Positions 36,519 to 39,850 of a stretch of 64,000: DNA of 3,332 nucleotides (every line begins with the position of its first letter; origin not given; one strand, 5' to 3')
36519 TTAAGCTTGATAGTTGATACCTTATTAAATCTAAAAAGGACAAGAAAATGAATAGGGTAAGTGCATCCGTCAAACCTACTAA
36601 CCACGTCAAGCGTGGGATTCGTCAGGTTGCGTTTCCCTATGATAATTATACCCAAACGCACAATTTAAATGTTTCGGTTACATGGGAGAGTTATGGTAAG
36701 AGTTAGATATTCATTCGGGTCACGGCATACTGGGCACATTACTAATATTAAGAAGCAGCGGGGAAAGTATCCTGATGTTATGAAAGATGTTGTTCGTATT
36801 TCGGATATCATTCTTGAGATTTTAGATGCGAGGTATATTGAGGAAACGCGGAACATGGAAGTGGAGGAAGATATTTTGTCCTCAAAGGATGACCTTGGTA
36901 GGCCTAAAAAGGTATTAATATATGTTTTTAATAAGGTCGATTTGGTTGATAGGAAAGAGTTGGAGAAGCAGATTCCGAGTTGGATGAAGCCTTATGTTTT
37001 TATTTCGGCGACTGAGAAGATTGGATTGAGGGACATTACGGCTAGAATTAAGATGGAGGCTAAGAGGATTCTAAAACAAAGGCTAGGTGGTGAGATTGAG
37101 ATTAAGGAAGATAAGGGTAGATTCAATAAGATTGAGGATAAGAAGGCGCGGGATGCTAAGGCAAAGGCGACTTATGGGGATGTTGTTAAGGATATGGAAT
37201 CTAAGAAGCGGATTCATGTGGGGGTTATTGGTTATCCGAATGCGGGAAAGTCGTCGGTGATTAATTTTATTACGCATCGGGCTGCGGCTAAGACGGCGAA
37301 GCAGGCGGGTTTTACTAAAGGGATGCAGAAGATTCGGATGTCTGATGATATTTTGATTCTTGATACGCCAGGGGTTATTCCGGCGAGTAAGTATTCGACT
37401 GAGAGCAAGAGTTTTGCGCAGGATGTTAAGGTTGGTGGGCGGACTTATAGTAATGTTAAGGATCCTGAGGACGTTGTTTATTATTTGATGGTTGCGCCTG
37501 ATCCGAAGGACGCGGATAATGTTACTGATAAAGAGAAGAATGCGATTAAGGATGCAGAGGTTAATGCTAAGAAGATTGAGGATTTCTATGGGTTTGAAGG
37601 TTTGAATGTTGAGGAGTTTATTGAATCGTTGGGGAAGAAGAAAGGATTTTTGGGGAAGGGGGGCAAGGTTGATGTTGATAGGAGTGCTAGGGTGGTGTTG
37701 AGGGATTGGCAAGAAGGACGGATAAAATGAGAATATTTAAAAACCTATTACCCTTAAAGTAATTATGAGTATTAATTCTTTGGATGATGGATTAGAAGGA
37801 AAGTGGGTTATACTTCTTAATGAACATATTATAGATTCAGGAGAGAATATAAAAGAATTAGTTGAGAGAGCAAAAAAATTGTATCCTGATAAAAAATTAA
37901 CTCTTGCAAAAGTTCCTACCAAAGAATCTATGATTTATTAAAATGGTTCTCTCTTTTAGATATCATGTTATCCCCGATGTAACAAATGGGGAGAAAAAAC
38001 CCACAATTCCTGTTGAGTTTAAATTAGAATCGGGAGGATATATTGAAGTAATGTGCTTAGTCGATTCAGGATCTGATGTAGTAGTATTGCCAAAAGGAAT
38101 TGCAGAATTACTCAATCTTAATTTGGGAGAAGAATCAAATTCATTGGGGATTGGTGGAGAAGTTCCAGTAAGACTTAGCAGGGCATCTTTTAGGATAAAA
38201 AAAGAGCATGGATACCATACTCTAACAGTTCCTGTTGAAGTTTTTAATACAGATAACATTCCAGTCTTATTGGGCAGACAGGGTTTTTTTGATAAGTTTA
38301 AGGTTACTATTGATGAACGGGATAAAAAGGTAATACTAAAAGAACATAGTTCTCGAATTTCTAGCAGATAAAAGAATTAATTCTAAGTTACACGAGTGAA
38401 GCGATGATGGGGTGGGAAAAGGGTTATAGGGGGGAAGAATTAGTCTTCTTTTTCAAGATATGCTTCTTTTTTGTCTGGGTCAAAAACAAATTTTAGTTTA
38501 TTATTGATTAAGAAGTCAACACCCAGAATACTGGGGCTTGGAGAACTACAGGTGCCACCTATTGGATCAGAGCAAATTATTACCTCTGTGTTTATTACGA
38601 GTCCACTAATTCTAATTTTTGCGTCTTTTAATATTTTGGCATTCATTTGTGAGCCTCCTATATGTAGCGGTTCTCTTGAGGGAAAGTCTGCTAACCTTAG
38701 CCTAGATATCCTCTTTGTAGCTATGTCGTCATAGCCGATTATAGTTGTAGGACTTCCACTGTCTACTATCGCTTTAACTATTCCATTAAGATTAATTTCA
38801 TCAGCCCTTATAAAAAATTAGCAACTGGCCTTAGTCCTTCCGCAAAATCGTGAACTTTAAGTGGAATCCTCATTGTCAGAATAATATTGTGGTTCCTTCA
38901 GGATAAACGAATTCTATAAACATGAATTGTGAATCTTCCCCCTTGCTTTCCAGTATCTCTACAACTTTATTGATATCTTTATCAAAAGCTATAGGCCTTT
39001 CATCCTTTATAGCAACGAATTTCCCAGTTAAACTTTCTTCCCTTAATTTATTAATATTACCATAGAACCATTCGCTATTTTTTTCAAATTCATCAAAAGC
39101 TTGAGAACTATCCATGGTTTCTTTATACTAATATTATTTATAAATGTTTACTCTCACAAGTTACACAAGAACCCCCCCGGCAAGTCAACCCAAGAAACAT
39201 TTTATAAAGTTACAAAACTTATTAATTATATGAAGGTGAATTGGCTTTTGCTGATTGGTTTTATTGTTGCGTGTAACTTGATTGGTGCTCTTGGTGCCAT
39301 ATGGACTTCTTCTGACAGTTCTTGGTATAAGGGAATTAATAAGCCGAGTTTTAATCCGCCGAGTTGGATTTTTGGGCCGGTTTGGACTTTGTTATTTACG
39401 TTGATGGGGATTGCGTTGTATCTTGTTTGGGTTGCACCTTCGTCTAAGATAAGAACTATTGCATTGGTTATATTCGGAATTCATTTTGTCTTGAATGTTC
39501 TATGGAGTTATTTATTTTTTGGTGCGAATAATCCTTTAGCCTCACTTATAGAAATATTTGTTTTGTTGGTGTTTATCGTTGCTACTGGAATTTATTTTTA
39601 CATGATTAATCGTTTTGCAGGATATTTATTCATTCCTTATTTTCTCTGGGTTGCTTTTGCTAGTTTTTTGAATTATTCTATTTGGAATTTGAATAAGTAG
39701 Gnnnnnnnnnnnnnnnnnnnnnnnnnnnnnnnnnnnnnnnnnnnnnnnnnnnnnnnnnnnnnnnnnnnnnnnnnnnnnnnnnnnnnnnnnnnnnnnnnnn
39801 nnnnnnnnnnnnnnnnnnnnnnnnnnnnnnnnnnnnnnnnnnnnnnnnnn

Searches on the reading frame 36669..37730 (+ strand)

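Call 76: search_protein_families(library=pfam, proteins=[window:36669-37730:+], max_evalue=0.001)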
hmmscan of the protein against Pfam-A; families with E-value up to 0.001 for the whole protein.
window:36669-37730:+ (353 aa): 4 families
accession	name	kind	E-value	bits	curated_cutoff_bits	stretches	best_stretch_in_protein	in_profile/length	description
PF01926.29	MMR_HSR1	-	1.7e-16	60.8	21.9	1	183-276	1-85/113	50S ribosome-binding GTPase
PF02421.24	FeoB_N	-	5.9e-07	29.6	27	1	183-247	2-68/156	Ferrous iron transport protein B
PF03193.22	RsgA_GTPase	-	6e-05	23.4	30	0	168-236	96-168/174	RsgA GTPase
PF16897.10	MMR_HSR1_Xtn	-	0.00021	21.7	35.2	1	83-127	58-100/106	C-terminal region of MMR_HSR1 domain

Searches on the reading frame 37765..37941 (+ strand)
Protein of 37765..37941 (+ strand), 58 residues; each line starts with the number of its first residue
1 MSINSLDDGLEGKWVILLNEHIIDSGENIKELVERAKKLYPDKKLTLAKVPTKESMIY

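Call 76: search_protein_families(library=pfam, proteins=[window:37765-37941:+], max_evalue=0.001)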
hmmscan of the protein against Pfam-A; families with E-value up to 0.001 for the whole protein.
window:37765-37941:+ (58 aa): 1 family
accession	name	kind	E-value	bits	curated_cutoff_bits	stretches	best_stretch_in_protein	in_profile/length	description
PF18929.5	DUF5678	-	1.8e-13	50.5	23.2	1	11-53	7-49/49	Family of unknown function (DUF5678)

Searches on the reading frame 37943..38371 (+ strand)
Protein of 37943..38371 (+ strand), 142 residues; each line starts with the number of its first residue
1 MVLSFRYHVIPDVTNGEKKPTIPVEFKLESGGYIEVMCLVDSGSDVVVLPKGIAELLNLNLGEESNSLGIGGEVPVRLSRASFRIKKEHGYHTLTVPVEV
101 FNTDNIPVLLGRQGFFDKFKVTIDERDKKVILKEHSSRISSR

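Call 76: search_protein_families(library=pfam, proteins=[window:37943-38371:+], max_evalue=0.001)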
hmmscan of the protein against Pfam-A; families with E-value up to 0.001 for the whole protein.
window:37943-38371:+ (142 aa): 1 family
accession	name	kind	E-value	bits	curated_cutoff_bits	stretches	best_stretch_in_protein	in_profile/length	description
PF13650.11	Asp_protease_2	-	5.9e-06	27.3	24.3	1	31-112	6-88/90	Aspartyl protease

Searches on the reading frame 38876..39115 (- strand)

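Call 76: search_protein_families(library=pfam, proteins=[window:38876-39115:-], max_evalue=0.001)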
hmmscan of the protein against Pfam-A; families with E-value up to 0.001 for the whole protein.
window:38876-39115:- (79 aa): 1 family
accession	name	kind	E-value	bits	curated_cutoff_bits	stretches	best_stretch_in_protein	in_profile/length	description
PF18929.5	DUF5678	-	7.9e-09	35.7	23.2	1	30-70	7-46/49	Family of unknown function (DUF5678)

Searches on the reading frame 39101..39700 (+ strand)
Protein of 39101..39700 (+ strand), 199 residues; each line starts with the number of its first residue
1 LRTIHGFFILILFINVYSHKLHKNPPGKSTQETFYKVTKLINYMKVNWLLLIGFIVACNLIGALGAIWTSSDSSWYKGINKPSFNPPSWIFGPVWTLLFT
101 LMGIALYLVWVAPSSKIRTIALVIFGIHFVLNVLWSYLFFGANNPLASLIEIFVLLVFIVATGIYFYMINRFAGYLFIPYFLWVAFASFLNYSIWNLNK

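Call 76: search_protein_families(library=pfam, proteins=[window:39101-39700:+], max_evalue=0.001)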
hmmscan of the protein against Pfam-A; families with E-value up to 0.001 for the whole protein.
window:39101-39700:+ (199 aa): 1 family
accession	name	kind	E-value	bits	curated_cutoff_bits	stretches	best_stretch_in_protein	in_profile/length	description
PF03073.20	TspO_MBR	-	7e-46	156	24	1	54-195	1-144/145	TspO/MBR family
